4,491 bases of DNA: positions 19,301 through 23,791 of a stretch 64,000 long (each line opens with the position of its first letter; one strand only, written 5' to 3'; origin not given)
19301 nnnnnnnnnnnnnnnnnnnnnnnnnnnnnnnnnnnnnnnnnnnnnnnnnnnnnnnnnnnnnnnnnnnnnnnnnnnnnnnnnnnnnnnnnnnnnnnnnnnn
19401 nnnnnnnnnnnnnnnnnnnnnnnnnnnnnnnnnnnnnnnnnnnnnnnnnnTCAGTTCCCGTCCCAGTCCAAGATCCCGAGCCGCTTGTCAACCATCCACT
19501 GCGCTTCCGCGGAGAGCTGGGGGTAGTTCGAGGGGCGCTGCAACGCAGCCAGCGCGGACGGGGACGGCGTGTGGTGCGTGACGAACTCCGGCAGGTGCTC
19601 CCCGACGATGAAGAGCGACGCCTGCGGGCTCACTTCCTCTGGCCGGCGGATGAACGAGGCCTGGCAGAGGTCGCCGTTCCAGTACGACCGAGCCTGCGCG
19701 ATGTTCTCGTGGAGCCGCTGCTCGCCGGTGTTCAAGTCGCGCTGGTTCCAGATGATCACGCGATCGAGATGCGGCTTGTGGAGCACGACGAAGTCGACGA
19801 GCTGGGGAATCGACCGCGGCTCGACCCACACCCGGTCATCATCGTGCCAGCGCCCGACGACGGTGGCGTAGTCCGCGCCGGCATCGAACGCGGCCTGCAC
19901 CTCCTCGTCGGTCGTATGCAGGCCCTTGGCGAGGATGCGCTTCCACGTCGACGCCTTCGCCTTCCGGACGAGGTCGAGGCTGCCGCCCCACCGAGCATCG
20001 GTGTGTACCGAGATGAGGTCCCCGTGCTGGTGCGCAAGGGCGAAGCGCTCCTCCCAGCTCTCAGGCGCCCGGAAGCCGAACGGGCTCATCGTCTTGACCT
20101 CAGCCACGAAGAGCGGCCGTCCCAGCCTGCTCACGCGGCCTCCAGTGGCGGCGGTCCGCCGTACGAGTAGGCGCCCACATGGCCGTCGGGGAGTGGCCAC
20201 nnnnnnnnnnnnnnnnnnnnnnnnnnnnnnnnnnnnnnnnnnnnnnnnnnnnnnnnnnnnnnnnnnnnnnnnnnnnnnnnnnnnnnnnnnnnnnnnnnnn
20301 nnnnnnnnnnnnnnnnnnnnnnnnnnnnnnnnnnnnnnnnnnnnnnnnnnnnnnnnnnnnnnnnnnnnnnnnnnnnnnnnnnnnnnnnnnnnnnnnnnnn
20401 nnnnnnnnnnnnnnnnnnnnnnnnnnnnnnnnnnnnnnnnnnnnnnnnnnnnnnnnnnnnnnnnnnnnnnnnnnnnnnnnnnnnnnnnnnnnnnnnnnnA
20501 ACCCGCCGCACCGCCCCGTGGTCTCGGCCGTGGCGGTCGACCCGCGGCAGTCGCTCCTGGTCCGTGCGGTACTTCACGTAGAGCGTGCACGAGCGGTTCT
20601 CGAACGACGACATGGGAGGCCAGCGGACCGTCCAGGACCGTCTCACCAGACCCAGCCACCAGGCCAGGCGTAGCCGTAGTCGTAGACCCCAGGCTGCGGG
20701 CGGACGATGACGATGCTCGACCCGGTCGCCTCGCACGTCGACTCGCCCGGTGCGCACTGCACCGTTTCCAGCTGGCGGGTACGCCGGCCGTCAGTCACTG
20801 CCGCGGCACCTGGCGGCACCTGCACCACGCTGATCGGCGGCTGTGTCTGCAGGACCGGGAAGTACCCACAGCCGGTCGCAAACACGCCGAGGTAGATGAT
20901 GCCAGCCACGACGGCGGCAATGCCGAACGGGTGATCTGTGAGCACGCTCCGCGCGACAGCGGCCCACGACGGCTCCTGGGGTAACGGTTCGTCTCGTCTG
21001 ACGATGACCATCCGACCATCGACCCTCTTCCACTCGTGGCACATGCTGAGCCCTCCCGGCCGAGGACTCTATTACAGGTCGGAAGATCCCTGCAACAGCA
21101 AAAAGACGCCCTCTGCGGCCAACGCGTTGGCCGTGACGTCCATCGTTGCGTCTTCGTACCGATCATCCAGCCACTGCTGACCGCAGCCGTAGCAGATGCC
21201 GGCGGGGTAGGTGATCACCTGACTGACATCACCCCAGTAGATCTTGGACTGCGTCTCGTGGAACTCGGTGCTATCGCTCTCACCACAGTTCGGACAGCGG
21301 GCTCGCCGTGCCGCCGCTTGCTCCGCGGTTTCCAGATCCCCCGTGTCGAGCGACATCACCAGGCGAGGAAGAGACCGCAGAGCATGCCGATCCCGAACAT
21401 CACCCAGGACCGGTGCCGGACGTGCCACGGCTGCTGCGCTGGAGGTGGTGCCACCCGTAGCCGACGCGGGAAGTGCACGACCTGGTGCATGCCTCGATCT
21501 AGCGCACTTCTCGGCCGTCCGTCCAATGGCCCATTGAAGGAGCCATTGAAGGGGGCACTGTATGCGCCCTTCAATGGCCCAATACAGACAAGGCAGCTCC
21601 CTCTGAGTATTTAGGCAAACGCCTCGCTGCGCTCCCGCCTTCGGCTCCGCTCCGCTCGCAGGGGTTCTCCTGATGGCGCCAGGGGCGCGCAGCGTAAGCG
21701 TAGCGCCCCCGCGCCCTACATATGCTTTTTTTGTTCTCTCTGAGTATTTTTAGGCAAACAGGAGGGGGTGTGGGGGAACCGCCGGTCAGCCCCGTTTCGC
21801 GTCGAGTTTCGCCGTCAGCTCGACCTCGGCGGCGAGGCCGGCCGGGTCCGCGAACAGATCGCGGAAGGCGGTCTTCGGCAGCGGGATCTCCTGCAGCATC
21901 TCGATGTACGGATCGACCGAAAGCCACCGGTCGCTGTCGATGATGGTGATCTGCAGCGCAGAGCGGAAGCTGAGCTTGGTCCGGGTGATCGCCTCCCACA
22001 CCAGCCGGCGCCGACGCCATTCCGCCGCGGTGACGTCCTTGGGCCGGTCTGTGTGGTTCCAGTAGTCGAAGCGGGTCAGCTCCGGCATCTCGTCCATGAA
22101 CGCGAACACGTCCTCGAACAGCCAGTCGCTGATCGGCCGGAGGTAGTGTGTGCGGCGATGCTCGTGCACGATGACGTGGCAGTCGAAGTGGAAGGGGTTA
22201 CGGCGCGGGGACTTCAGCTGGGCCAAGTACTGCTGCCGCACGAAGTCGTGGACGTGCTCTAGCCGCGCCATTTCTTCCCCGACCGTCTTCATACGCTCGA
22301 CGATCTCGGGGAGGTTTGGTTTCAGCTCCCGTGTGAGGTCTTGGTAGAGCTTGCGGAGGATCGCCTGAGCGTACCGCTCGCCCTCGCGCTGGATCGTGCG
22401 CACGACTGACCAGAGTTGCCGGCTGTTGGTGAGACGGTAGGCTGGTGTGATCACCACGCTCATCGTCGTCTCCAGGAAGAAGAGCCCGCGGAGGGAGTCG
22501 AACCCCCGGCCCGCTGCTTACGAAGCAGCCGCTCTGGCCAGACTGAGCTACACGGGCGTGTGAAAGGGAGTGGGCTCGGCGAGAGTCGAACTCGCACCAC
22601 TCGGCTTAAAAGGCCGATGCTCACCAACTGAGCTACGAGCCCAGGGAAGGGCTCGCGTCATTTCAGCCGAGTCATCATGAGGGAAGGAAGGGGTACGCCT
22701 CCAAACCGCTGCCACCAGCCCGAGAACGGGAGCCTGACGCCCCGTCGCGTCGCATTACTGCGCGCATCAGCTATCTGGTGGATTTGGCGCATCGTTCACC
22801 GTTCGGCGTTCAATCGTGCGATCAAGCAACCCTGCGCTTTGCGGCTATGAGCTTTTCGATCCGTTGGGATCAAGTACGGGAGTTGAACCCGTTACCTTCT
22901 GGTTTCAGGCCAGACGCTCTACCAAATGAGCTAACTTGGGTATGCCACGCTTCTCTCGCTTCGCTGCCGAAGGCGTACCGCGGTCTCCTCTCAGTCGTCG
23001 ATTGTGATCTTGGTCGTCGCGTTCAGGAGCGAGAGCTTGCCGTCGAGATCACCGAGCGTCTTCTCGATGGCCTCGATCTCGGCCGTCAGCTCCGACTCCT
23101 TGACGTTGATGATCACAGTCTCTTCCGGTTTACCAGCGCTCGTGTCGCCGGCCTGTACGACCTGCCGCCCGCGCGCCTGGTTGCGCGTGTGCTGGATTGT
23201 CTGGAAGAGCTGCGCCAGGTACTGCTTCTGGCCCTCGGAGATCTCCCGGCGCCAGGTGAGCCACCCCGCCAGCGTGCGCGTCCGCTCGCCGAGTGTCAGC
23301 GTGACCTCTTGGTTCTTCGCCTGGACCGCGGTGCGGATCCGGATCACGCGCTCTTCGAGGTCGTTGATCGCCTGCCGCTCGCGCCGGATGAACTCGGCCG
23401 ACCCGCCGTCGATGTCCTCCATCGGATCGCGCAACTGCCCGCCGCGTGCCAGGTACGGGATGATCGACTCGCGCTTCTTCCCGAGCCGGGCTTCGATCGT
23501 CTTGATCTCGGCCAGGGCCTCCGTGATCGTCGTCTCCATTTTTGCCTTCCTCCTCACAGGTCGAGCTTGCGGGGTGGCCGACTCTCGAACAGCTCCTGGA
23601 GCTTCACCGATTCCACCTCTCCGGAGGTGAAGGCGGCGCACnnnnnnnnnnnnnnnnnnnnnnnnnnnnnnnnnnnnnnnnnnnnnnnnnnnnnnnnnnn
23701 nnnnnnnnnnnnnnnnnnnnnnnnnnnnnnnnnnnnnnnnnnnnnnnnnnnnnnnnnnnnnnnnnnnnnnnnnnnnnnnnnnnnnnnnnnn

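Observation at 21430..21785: Intergenic hub with iteron-like 11-mers, duplicated AT-rich 20-mer, T-tract, GC palindromes and a 14-codon uORF: candidate replication origin or complex regulatory leader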

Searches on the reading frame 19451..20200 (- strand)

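Call 45: search_protein_families(library=pfam, proteins=[window:19451-20200:-], max_evalue=0.001)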
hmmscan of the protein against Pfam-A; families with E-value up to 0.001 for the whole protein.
window:19451-20200:- (249 aa): 1 family
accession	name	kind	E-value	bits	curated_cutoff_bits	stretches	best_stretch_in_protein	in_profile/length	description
PF00218.27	IGPS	-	0.00079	19.1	27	0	28-115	47-138/254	Indole-3-glycerol phosphate synthase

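Call 61: search_protein_families(library=ncbifam, proteins=[window:19451-20200:-], max_evalue=0.01)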
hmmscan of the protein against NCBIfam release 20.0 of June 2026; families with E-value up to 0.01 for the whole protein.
window:19451-20200:- (249 aa): 1 family
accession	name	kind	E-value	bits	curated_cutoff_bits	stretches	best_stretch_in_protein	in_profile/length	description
NF001374.0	PRK00278.2-1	equivalog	4.1e-05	23.1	258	1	31-114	48-133/249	indole-3-glycerol phosphate synthase TrpC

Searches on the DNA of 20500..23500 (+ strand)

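Call 4: search_dna_similar(query=window:20500-23500:+, collection=phages, mode=near, max_rows=30)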
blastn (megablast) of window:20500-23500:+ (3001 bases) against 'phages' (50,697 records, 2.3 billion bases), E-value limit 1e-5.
No match.

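Call 31: search_rna_families(source=window, start=21300, end=21900, threshold=evalue, max_evalue=5)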
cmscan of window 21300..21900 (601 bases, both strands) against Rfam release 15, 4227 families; matches with E-value up to 5: 4.
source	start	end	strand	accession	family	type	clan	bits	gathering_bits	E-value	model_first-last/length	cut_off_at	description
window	21613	21706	+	RF03422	mir-637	Gene; miRNA;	-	16.7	71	2.3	1-90/90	no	mir-637 microRNA precursor family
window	21582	21689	-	RF01954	SOX2OT_exon4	Gene; lncRNA;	-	14.2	40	2.6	1-109/109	no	SOX2 overlapping transcript exon 4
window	21321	21454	-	RF02206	WT1-AS_4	Gene; lncRNA;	-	14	60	2.9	1-134/134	no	WT1 antisense RNA conserved region 4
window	21318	21384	-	RF00677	MIR168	Gene; miRNA;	-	13.6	66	2.6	1-129/129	no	MIR168 microRNA precursor family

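Call 65: search_dna_similar(query=window:21440-21800:-, collection=phages, mode=distant, max_evalue=0.01)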
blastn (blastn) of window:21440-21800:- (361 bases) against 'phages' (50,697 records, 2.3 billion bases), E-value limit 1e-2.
No match.

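Call 66: search_dna_similar(query=window:21440-21800:-, collection=plasmids, mode=distant, max_evalue=0.01)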
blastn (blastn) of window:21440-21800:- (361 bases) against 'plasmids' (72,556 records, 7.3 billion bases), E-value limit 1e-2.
No match.

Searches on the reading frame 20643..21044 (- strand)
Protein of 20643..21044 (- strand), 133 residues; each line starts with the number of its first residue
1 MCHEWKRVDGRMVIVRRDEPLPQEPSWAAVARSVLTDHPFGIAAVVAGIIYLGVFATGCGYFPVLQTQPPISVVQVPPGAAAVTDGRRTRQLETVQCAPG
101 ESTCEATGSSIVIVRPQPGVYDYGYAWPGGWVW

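Call 13: search_protein_families(library=pfam, proteins=[window:20643-21044:-], max_evalue=0.01)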
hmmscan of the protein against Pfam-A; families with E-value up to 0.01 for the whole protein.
window:20643-21044:- (133 aa): 0 families

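Call 37: find_homologous_proteins(query=window:20643-21044:-)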
Query window:20643-21044:- (133 aa): 2 proteins with E <= 0.001 among 47 candidates.
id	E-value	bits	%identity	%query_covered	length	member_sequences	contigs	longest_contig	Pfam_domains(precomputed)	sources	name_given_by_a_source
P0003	7.6e-86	303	100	100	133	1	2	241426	-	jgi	-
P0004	1.6e-60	221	75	100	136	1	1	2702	-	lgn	-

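Call 47: search_protein_families(library=phrogs, proteins=[window:20643-21044:-], max_evalue=0.01)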
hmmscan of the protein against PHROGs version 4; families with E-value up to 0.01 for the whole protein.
window:20643-21044:- (133 aa): 0 families

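Call 61: search_protein_families(library=ncbifam, proteins=[window:20643-21044:-], max_evalue=0.01)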
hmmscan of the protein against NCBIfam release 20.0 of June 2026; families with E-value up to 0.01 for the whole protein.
window:20643-21044:- (133 aa): 0 families

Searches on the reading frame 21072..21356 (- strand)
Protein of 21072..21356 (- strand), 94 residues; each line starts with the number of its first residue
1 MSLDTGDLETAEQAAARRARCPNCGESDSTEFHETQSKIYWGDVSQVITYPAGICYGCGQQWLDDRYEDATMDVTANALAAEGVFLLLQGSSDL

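Call 47: search_protein_families(library=phrogs, proteins=[window:21072-21356:-], max_evalue=0.01)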
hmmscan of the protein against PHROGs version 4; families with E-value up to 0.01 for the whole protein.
window:21072-21356:- (94 aa): 1 family
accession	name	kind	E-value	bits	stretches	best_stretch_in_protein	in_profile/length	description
phrog_19114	-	unknown function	0.0012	19.9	1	18-70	2-54/135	-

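Call 61: search_protein_families(library=ncbifam, proteins=[window:21072-21356:-], max_evalue=0.01)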
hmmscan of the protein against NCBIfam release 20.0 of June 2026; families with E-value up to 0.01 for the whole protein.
window:21072-21356:- (94 aa): 3 families
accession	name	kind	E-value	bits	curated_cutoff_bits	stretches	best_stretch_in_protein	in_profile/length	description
TIGR03830.1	CxxCG_CxxCG_HTH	subfamily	0.0003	20.6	61.8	1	21-79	1-58/127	type II TA system antitoxin MqsA family protein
TIGR03882.1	cyclo_dehyd_2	equivalog_domain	0.0017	18.6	36.9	1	2-31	93-122/164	TOMM precursor leader peptide-binding protein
TIGR03831.1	YgiT_finger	domain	0.0017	18.6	20.2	1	21-65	1-45/46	YgiT-type zinc finger protein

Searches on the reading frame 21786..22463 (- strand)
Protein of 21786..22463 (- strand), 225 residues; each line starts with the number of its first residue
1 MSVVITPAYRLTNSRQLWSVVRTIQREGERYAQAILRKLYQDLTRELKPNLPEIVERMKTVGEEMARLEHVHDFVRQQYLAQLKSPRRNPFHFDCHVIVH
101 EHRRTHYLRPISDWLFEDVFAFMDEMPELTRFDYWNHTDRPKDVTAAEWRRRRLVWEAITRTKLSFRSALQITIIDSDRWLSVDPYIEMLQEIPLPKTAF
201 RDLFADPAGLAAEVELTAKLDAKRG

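Call 13: search_protein_families(library=pfam, proteins=[window:21786-22463:-], max_evalue=0.01)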
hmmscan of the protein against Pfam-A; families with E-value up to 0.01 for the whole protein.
window:21786-22463:- (225 aa): 0 families

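Call 15: search_dna_similar(query=window:21786-22463:-, collection=phages, mode=protein, max_rows=30)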
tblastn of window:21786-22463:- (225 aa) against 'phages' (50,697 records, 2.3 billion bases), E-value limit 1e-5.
No match.

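Call 17: find_related_loci(query=window:21786-22463:-, collection=viral_contigs, flank=6000)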
Query window:21786-22463:- (225 aa) in viral_contigs; peptide patterns used: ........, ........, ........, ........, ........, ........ (x = any residue, [..] = any of these).
8 stretches matched a pattern, but none encodes a relative of the query by tblastn (E <= 1e-3).

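Call 19: find_encoding_contigs(protein=window:21786-22463:-, flank=3000, max_places=10)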
Protein window:21786-22463:- (225 aa): no gene with exactly this product is on record in the collection.

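Call 20: find_homologous_proteins(query=window:21786-22463:-)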
Query window:21786-22463:- (225 aa): 2 proteins with E <= 0.001 among 309 candidates.
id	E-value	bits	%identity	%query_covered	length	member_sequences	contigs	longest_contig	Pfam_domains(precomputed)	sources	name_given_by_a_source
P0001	1.5e-147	507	100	100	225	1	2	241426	-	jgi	-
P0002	8.2e-104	364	72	100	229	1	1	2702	-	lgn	-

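Call 21: find_encoding_contigs(protein=P0002, flank=5000)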
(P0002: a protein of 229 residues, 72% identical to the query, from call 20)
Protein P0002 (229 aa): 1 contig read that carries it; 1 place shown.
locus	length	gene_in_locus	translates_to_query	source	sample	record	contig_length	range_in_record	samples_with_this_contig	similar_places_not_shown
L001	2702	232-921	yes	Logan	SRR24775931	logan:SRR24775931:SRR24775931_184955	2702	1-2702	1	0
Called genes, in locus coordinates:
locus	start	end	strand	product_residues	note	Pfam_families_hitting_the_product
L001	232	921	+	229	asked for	-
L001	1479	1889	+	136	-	-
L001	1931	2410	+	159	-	-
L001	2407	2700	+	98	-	?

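Call 22: find_encoding_contigs(protein=P0001, flank=10000)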
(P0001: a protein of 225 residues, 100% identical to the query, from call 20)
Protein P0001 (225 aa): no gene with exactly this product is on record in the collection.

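Call 47: search_protein_families(library=phrogs, proteins=[window:21786-22463:-], max_evalue=0.01)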
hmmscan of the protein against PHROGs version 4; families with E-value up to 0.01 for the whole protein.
window:21786-22463:- (225 aa): 0 families

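Call 60: search_solved_structures(query=P0001, max_evalue=1)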
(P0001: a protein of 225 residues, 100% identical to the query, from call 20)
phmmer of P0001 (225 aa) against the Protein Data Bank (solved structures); distinct sequences matched with E-value up to 1: 16.
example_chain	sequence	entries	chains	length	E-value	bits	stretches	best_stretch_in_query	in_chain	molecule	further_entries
7mq8_L3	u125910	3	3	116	0.28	14.3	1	14-67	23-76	40S ribosomal protein S18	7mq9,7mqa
3jag_SS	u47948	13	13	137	0.33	14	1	14-66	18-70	uS13 | Ribosomal protein uS13 | 40S ribosomal protein S18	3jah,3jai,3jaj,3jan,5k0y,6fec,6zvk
6gz3_BS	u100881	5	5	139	0.34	14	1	14-66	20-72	ribosomal protein uS13 | 40S ribosomal protein S18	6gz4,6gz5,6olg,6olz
6zvj_k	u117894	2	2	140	0.35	14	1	14-66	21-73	40S ribosomal protein S18 | ribosomal protein uS13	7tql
6yan_U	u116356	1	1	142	0.36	13.9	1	14-66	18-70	40S ribosomal protein uS13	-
6xa1_SS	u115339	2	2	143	0.36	13.9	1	14-66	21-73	40S ribosomal protein S18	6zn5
11hg_LL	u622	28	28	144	0.37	13.9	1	14-66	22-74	40S ribosomal protein S18 | uS13 | Small ribosomal subunit protein uS13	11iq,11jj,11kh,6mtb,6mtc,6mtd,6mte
6ole_SS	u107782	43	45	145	0.37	13.9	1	14-66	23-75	40S ribosomal protein S18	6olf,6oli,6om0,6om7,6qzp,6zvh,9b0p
9y42_SS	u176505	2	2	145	0.37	13.9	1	14-66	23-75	Small ribosomal subunit protein uS13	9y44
8g5z_SS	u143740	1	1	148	0.39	13.8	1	14-66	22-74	uS13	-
8oz0_n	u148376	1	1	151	0.41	13.7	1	14-66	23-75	Small ribosomal subunit protein uS13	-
9f1b_Ar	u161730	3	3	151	0.41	13.7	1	14-66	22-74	Small ribosomal subunit protein uS13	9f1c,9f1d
22tu_SS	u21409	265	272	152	0.41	13.7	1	14-66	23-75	40S ribosomal protein S18 | Ribosomal protein uS13 | 40S RIBOSOMAL PROTEIN US13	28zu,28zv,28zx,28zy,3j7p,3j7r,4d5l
28ln_AS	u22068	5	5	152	0.42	13.7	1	14-66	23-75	Small ribosomal subunit protein uS13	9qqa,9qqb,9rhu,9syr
9ru8_SS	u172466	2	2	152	0.43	13.7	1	14-66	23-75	Small ribosomal subunit protein uS13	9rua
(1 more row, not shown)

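Call 61: search_protein_families(library=ncbifam, proteins=[window:21786-22463:-], max_evalue=0.01)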
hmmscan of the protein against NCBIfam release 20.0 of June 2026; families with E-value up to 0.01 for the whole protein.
window:21786-22463:- (225 aa): 0 families

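Call 64: predict_structure(alignment_id=A2)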
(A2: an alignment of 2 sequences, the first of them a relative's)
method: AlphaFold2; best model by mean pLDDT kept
length: 225 residues; sequences in the alignment: 2
mean_pLDDT: 38.6   pTM: 0.27
mean pLDDT of the five models: 38.6, 38.1, 37.4, 35.1, 34.6
residues with pLDDT >= 90: 0; 70-90: 0; 50-70: 19; < 50: 206
segments of 3 or more residues with pLDDT < 50: 1-76, 85-116, 126-144, 154-156, 158-225
pLDDT, mean of each block of 10 residues (from residue 1): 26 31 35 38 42 39 37 47 46 29 27 45 49 46 52 48 41 35 28 29 36 41 41
secondary structure, 60 per line:
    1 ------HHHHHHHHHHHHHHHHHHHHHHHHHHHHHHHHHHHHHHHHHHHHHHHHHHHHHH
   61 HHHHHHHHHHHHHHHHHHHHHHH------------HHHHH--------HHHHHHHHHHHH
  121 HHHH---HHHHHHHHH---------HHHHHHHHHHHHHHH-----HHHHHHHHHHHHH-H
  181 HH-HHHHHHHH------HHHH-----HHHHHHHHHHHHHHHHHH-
elements in order: H7-83 H96-100 H109-124 H128-136 H146-160 H166-178 H184-191 H198-201 H207-224

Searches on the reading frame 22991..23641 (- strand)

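Call 13: search_protein_families(library=pfam, proteins=[window:22991-23641:-], max_evalue=0.01)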
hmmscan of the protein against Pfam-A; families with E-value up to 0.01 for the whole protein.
window:22991-23641:- (216 aa): 0 families

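Call 47: search_protein_families(library=phrogs, proteins=[window:22991-23641:-], max_evalue=0.01)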
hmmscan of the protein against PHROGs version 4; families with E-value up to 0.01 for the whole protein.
window:22991-23641:- (216 aa): 1 family
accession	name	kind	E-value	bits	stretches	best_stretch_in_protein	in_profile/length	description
phrog_1491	-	tail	3.6e-14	54.1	1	35-158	3-127/211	tail fiber protein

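Call 61: search_protein_families(library=ncbifam, proteins=[window:22991-23641:-], max_evalue=0.01)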
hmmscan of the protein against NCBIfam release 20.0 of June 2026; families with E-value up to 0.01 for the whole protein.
window:22991-23641:- (216 aa): 0 families
